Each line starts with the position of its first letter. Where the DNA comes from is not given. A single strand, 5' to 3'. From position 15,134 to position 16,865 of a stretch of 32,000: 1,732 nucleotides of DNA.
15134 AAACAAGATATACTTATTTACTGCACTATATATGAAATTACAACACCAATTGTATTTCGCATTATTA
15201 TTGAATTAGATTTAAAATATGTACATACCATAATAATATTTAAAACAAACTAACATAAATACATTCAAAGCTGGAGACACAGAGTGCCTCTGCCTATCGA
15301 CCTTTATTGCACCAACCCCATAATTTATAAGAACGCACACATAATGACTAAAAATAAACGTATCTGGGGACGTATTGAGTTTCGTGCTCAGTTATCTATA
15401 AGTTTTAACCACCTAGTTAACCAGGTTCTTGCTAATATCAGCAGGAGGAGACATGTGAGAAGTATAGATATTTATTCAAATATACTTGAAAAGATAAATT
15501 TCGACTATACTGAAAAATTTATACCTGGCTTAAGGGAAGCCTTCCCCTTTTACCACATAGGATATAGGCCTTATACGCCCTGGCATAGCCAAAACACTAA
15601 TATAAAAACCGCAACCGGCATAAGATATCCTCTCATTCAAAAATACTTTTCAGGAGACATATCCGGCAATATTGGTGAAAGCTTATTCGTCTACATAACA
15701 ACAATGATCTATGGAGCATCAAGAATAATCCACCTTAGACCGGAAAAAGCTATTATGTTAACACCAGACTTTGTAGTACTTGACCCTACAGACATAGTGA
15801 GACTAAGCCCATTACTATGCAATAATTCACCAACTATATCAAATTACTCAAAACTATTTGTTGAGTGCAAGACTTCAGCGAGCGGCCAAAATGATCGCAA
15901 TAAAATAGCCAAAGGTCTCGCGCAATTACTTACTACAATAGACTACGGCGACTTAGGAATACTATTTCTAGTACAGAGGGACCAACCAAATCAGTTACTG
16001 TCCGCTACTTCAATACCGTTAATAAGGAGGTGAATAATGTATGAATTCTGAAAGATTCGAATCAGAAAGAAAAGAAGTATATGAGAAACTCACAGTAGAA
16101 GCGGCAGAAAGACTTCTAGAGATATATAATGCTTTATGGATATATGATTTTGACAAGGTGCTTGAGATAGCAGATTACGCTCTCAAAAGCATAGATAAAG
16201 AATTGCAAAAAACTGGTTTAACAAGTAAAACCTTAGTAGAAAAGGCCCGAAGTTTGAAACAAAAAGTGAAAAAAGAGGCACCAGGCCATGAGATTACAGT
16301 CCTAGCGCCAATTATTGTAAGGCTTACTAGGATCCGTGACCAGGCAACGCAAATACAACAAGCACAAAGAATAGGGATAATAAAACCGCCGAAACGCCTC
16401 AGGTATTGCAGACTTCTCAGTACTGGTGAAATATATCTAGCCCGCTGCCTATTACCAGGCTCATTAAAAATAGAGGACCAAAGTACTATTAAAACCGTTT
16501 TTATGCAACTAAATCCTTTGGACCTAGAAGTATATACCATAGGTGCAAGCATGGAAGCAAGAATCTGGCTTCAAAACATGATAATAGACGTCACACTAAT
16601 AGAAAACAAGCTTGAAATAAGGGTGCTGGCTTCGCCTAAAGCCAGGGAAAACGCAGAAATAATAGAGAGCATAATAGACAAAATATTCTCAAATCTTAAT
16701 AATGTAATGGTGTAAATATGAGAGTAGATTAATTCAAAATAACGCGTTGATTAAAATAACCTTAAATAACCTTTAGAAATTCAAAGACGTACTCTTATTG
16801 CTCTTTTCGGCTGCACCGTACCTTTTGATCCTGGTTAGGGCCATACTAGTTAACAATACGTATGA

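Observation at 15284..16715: AT-rich two-gene cassette: a PD-(D/E)xK nuclease-fold protein coupled to an unrecognisable partner, a candidate novel defence- or toxin-type module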

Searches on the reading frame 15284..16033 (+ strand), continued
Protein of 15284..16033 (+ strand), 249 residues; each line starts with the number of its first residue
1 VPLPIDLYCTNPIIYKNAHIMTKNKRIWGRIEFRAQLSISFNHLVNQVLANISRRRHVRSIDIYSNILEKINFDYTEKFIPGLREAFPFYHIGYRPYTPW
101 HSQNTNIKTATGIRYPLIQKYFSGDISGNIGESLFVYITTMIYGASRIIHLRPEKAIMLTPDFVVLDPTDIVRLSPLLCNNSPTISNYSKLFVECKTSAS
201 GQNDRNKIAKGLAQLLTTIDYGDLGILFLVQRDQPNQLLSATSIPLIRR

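Call 73: search_protein_families(library=padloc, alignment_id=A6, max_evalue=1e-10)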
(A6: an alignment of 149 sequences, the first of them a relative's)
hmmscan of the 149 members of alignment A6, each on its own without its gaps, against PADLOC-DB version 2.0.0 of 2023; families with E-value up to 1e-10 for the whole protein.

A. member 1, L014:3693-4295:- (200 aa): 0 families

B. families by the number of members that match (of 149 scanned): 110 families (the first 25 are shown)
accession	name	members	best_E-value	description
PDLC02707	PbeA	2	9.5e-23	PbeA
PDLC04140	mad8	2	3.2e-12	mads_8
PDLC03049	REase_I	1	3.2e-243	Type I restriction enzyme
PDLC03352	MTase_II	1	6.2e-203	Type II methyltransferase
PDLC02321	AbiEii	1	4.1e-62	AbiEii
PDLC00662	HmaC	1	3.3e-61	AAA+ ATPase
PDLC02273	AbiEi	1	4.5e-56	AbiEi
PDLC00661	HmaB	1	6.3e-52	DNA-adenine methylase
PDLC00660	HmaB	1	1.4e-49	DNA-adenine methylase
PDLC03063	Specificity_I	1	1.1e-44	Type I specificity subunit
PDLC03054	Specificity_I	1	1.2e-42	Type I specificity subunit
PDLC03047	REase_I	1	1.4e-39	Type I restriction enzyme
PDLC04990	PDC-S31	1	5.9e-39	-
PDLC03099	Specificity_I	1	6.2e-38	Type I specificity subunit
PDLC03107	Specificity_I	1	1.7e-37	Type I specificity subunit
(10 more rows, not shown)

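Call 76: search_protein_families(library=padloc, proteins=[L007:6945-7919:-, L016:7586-9430:+, L016:11520-13388:+, L081:7059-9329:+], max_evalue=0.001)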
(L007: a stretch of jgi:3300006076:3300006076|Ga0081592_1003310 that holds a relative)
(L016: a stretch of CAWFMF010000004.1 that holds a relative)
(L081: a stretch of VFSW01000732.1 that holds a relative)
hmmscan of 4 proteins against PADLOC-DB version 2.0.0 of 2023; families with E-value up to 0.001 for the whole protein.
L007:6945-7919:- (324 aa): 0 families

L016:7586-9430:+ (614 aa): 3 families
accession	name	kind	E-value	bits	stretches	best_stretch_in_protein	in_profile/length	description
PDLC02398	Aga_REase-PNTD1-PNTD2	-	7.2e-10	36.4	1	3-122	5-123/429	Class I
PDLC04297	PDC-M02A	-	0.00036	18.4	0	24-149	22-158/165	-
PDLC04276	PDC-M02A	-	0.00042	18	0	27-108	43-127/184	-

L016:11520-13388:+ (622 aa): 0 families

L081:7059-9329:+ (756 aa): 0 families

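Call 83: search_dna_similar(query=window:15284-16033:+, collection=plasmids, mode=protein, max_evalue=0.001)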
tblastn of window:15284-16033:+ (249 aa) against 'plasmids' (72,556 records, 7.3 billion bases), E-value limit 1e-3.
No match.

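Call 84: search_dna_similar(query=L016:9602-10417:+, collection=plasmids, mode=protein, max_evalue=0.001)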
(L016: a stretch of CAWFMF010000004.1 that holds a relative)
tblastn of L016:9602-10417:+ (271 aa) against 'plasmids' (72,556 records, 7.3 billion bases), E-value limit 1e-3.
No match.

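Call 86: list_cluster_members(proteins=[L016:9602-10417:+, L016:10414-11346:+, L015:267-977:+, L015:977-1765:+, L014:10690-11415:+, P0031, P0006, P0021])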
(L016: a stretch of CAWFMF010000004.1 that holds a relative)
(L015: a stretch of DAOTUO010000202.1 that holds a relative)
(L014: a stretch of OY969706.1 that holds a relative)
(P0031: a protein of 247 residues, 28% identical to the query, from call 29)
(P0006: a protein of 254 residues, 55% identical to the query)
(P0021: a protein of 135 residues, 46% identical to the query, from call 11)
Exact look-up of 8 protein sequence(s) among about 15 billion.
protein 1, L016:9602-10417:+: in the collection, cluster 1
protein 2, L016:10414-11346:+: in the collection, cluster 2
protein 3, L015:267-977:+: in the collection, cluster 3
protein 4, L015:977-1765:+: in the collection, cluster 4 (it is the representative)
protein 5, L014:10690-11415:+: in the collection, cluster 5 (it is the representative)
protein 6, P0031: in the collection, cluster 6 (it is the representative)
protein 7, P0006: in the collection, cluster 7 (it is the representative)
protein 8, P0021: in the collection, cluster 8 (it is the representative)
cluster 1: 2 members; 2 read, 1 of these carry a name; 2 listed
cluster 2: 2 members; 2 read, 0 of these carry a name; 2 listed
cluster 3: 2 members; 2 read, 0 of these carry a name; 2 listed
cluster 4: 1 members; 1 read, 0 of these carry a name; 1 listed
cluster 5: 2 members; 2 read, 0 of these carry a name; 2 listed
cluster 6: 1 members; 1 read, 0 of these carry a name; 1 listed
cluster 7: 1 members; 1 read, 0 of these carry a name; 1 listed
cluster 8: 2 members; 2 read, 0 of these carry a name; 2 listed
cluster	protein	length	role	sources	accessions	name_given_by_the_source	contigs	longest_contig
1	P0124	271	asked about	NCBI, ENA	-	-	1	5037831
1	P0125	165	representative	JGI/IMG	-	hypothetical protein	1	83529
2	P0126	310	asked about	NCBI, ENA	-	-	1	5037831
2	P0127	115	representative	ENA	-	-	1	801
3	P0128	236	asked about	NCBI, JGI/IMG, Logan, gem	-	-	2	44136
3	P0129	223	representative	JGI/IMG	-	-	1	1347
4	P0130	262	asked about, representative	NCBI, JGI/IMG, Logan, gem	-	-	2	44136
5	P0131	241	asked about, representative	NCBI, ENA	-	-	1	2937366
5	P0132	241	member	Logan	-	-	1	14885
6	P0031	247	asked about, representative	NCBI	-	-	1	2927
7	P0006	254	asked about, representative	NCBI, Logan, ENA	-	-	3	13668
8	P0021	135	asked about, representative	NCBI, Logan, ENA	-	-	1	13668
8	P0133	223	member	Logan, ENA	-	-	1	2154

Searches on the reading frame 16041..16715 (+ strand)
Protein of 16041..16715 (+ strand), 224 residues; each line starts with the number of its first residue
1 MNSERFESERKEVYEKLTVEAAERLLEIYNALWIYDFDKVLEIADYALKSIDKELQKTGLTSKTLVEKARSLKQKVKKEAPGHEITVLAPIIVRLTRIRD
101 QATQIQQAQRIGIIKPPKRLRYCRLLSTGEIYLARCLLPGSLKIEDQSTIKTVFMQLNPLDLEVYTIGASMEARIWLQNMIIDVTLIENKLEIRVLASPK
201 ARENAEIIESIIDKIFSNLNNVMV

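Call 5: search_protein_families(library=pfam, proteins=[window:16041-16715:+], max_evalue=1)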
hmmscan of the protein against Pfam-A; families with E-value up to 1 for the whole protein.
window:16041-16715:+ (224 aa): 1 family
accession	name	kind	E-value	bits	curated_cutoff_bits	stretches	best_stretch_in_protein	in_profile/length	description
PF18659.6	CelTOS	-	0.0046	17.8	27.2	1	38-82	27-71/122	Cell-traversal protein for ookinetes and sporozoites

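Call 6: search_protein_families(library=padloc, proteins=[window:16041-16715:+], max_evalue=1)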
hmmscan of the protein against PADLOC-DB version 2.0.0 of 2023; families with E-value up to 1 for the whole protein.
window:16041-16715:+ (224 aa): 0 families

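Call 9: search_protein_families(library=phrogs, proteins=[window:16041-16715:+], max_evalue=1)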
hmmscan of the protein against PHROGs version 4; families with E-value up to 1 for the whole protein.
window:16041-16715:+ (224 aa): 2 families
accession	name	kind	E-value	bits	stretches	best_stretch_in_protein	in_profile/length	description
phrog_5375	-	unknown function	0.0053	17.7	1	6-78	21-95/164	-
phrog_8914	-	head and packaging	0.05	14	1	38-79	99-140/250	virion structural protein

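Call 11: find_homologous_proteins(query=window:16041-16715:+, max_evalue=0.01)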
Query window:16041-16715:+ (224 aa): 5 proteins with E <= 0.01 among 386 candidates.
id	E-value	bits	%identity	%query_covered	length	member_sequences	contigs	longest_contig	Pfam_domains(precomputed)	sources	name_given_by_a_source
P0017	5.7e-136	469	100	100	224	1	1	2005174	-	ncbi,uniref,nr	ncbi:hypothetical protein PYJP_07810 [Pyrofollis japonicus]|uniref:hypothetical protein n=1 Tax=Pyro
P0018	7.5e-55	204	50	94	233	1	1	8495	-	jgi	-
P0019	8.9e-55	204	49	94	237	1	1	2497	-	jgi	-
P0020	9.1e-52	194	46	94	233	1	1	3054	-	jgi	-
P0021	3.9e-25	107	46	55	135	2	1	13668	-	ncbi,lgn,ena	-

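Call 29: find_homologous_proteins(query=A3, max_evalue=0.01)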
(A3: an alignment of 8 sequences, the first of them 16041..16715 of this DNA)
Query A3 (8 sequences) (224 aa, profile of the alignment): 19 proteins with E <= 0.01 among 4275 candidates.
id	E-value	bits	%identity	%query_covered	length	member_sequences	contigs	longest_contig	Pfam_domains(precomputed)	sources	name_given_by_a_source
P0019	1.6e-95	337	49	94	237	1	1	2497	-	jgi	-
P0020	6.9e-94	332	46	94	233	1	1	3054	-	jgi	-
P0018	6.2e-93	329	50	94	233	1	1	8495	-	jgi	-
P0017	1.5e-87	311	100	100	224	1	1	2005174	-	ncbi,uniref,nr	ncbi:hypothetical protein PYJP_07810 [Pyrofollis japonicus]|uniref:hypothetical protein n=1 Tax=Pyro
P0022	1.3e-55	207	-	-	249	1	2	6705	-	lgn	-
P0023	7.3e-53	198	36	11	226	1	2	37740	-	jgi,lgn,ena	-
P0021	1.0e-47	181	46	55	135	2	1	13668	-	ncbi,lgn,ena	-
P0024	3.1e-47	179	-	-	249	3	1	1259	-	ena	-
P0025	6.8e-46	175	-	-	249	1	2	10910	-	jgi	jgi:hypothetical protein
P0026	2.9e-31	127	34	24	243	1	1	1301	-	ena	-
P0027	3.5e-31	127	21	83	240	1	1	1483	-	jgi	-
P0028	3.4e-30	123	22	83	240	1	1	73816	-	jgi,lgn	-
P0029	2.7e-29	120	27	19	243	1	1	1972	-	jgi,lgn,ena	-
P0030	1.2e-28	118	30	24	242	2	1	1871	-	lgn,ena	-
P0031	9.0e-28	115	28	24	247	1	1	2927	-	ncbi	-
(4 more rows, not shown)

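Call 31: find_encoding_contigs(protein=P0028, flank=10000, max_places=2)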
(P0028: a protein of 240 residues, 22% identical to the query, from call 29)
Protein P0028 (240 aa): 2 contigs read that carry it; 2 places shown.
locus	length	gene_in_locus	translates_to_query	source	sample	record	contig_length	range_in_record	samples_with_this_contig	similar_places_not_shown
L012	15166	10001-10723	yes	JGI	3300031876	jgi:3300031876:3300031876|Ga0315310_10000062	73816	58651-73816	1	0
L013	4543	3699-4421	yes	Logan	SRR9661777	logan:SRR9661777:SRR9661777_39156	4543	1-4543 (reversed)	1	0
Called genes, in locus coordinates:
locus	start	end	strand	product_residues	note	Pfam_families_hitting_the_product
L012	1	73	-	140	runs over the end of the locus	-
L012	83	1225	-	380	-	PF07431:DUF1512, PF23542:DUF1512_C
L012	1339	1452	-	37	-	-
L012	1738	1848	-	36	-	-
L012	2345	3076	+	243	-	PF00005:ABC_tran, PF13304:AAA_21 (weak)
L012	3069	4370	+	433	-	PF12679:ABC2_membrane_2, PF12698:ABC2_membrane_3, PF01061:ABC2_membrane, PF12730:ABC2_membrane_4 (weak)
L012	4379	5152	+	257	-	PF13489:Methyltransf_23, PF13679:Methyltransf_32 (faint), PF13847:Methyltransf_31, PF08241:Methyltransf_11, PF08242:Methyltransf_12, PF13649:Methyltransf_25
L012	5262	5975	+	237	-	-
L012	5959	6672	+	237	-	PF00455:DeoRC (faint), PF06026:Rib_5-P_isom_A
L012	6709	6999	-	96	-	PF00571:CBS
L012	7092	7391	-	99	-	-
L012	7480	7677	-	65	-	-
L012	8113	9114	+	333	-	-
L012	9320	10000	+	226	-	-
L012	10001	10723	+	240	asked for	-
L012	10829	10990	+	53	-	-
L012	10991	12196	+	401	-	PF13401:AAA_22 (faint)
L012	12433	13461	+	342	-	PF01555:N6_N4_Mtase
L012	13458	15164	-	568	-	?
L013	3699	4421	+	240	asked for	-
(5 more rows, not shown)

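Call 43: predict_structure(alignment_id=A4)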
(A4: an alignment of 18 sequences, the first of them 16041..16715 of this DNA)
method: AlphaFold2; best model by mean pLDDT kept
length: 224 residues; sequences in the alignment: 18
mean_pLDDT: 89.5   pTM: 0.80
mean pLDDT of the five models: 89.5, 89.2, 89.1, 87.7, 87.6
residues with pLDDT >= 90: 149; 70-90: 59; 50-70: 16; < 50: 0
segments of 3 or more residues with pLDDT < 50: none
pLDDT, mean of each block of 10 residues (from residue 1): 76 90 95 95 97 90 88 64 78 96 96 91 89 93 79 94 91 96 95 95 92 93 81
secondary structure, 60 per line:
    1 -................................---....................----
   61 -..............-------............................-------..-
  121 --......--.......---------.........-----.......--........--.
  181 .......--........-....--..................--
elements in order: H2-33 H37-56 H62-75 H83-110 E123-128 E131-137 H147-155 E161-167 E170-177 E180-187 E190-197 H199-202 H205-222

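Call 46: search_protein_families(library=ncbifam, proteins=[window:16041-16715:+, L012:10991-12196:+], max_evalue=0.1)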
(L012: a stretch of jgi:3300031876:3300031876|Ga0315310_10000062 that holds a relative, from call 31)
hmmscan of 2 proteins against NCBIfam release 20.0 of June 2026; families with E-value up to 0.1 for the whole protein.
window:16041-16715:+ (224 aa): 1 family
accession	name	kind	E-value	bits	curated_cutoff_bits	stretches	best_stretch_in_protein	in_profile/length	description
NF011973.0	PRK15443.1-4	subfamily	0.052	13.6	334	0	15-51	106-143/170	diol dehydratase small subunit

L012:10991-12196:+ (401 aa): 7 families
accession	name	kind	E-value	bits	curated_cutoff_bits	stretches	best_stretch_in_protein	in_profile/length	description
TIGR02928.1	TIGR02928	subfamily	0.00078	18.4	181.3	1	26-114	14-99/366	orc1/cdc6 family replication initiation protein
TIGR03015.1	pepcterm_ATPase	hypoth_equivalog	0.0013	18.3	324.5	1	236-295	182-243/269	XrtA/PEP-CTERM system-associated ATPase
NF047389.1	ATPase_Sll1717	subfamily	0.0028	16.8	75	0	49-77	27-52/454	P-loop ATPase, Sll1717 family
NF001625.0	PRK00411.1-3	equivalog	0.0071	15.1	501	1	25-85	32-89/415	ORC1-type DNA replication protein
NF041923.1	QatA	equivalog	0.019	13.6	600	0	51-93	30-68/628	Qat anti-phage system ATPase QatA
NF000355.4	ribo_prot_ABC_F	equivalog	0.068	12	380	1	18-76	303-361/499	ribosomal protection-like ABC-F family protein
NF001624.0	PRK00411.1-2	subfamily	0.082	11.8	354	0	26-79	26-77/374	ORC1-type DNA replication protein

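Call 47: fold_search(model_id=the predicted structure, library=pdb)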
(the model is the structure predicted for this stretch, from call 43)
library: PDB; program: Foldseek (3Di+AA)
matches with E <= 10: 1242; with E <= 0.001: 0
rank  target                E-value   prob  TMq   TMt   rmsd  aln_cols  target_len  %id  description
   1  2vu4                  2.6e-03  0.93  0.24  0.33   8.7       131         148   11  Structure of PsbP protein from Spinacia oleracea at 1.98 A resolution (released 2009-07-21)
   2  1vr8                  3.3e-03  1.00  0.24  0.38   8.9       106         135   10  Crystal structure of GTP binding regulator (TM1622) from Thermotoga Maritima at 1.75 A resolution (released 2005-03-15)
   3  5xnl_P                4.5e-03  0.77  0.20  0.23   9.9       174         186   10  Structure of stacked C2S2M2-type PSII-LHCII supercomplex from Pisum sativum (released 2017-09-20)
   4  6d8z_C                5.5e-03  0.41  0.22  0.18  16.5       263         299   10  Crystal Structure of the C-terminal Guanine Nucleotide Exchange Factor Module of Human Trio (released 2019-02-20)
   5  1v2b_A                6.6e-03  0.96  0.25  0.35   5.6       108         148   12  Crystal Structure of PsbP Protein in the Oxygen-Evolving Complex of Photosystem II from Higher Plants (released 2004-05-18)
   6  1v2b_B                8.9e-03  0.93  0.25  0.34   5.5       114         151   11  Crystal Structure of PsbP Protein in the Oxygen-Evolving Complex of Photosystem II from Higher Plants (released 2004-05-18)
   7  9i4t_P                8.9e-03  0.72  0.21  0.26  10.6       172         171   12  Photosystem II from Arabidopsis thaliana (released 2026-03-25)
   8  4rti                  1.0e-02  0.60  0.20  0.24  11.1       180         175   10  The crystal structure of PsbP from Spinacia oleracea (released 2015-03-11)
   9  9v6e_A                1.0e-02  0.41  0.22  0.06  18.4       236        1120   10  Cryo-EM structure of human full length KICSTOR complex (state 1) (released 2025-11-12)
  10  7mwr_B                1.1e-02  0.20  0.15  0.14  19.3       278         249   11  Structure of De Novo designed beta sheet heterodimer LHD101A53/B4 (released 2022-01-19)
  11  4rth_B                1.5e-02  0.85  0.25  0.31   9.3       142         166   10  The crystal structure of PsbP from Zea mays (released 2015-03-11)
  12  9v80_A                1.5e-02  0.44  0.22  0.11  13.6       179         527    9  Cryo-EM structure of KICSTOR CCC complex (state 4) (released 2025-11-12)
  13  6d8z_B                1.5e-02  0.33  0.22  0.17  17.2       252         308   11  Crystal Structure of the C-terminal Guanine Nucleotide Exchange Factor Module of Human Trio (released 2019-02-20)
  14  8ure_A                1.9e-02  0.18  0.15  0.09  18.1       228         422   13  CryoEM Structure of Allosterically Switchable De Novo Protein sr312, in Open State with Effector Peptide (released 2024-08-14)
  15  1yem_B                2.1e-02  0.20  0.15  0.18  14.9       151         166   12  Conserved hypothetical protein Pfu-838710-001 from Pyrococcus furiosus (released 2005-01-11)
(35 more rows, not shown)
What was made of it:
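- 16377..16712 (+): ORF2 C-terminal beta-sheet domain (residues 113-224), weakly similar to the PsbP/Mog1/TM1622 fold. Foldseek against the PDB: PsbP E=2.6e-3 and TM1622 E=3.3e-3, with low TM-scores (call 47).
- Closest known: Mog1/PsbP-like fold proteins. Same: Foldseek gives probability 0.93-1.00 with E of about 3e-3 (call 47).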

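Call 76: search_protein_families(library=padloc, proteins=[L012:8068-9114:+], max_evalue=0.001)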
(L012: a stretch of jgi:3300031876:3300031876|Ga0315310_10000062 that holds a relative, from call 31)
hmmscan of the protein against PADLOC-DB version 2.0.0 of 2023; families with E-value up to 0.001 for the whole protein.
L012:8068-9114:+ (348 aa): 0 families

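Call 85: search_dna_similar(query=L012:9320-10000:+, collection=phages, mode=protein, max_evalue=0.001)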
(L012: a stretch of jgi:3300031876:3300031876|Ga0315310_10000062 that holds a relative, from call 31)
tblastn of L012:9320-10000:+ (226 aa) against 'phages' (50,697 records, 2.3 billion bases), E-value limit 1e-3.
No match.
